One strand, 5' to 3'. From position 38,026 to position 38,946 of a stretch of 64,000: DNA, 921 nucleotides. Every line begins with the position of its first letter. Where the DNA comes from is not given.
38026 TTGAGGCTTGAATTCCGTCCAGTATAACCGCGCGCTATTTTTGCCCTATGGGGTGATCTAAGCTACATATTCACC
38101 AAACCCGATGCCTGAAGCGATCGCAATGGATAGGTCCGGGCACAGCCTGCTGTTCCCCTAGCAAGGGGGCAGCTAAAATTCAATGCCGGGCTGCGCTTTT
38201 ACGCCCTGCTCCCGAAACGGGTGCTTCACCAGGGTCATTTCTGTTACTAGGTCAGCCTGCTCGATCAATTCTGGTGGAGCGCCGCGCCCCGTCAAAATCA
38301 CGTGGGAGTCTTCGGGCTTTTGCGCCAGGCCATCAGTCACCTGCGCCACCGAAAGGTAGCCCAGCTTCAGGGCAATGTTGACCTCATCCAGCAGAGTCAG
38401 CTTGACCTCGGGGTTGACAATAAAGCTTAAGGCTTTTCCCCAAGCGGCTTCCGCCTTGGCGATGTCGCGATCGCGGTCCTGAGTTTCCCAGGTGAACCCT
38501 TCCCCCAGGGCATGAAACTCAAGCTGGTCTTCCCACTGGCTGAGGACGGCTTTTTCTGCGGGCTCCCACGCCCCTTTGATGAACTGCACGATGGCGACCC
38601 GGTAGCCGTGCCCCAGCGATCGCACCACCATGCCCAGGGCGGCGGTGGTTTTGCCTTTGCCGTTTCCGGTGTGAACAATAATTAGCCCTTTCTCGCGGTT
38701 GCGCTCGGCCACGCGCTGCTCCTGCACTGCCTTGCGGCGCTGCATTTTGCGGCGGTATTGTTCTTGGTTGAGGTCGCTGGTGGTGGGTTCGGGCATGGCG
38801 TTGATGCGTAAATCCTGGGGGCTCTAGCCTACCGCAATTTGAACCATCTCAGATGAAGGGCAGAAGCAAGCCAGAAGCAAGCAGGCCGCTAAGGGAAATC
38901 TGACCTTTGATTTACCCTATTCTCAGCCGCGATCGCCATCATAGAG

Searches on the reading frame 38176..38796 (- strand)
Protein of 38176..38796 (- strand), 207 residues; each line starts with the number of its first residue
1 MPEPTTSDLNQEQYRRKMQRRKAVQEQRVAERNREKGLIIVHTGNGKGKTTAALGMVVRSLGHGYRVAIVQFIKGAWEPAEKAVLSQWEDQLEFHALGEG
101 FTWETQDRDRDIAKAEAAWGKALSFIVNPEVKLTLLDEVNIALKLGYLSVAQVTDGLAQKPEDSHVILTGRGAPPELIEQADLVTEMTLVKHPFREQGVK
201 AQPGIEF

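Call 14: search_protein_families(library=pfam, proteins=[window:38176-38796:-], max_evalue=0.001)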
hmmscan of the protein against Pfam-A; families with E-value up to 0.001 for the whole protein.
window:38176-38796:- (207 aa): 2 families
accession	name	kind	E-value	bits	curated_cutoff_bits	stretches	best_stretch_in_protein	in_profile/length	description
PF02572.21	CobA_CobO_BtuR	-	2.4e-65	220.4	25.7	1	35-207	1-172/172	ATP:corrinoid adenosyltransferase BtuR/CobO/CobP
PF12557.13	Co_AT_N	-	5.8e-08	32.9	21.4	1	7-29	3-26/26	Cob(I)alamin adenosyltransferase N terminal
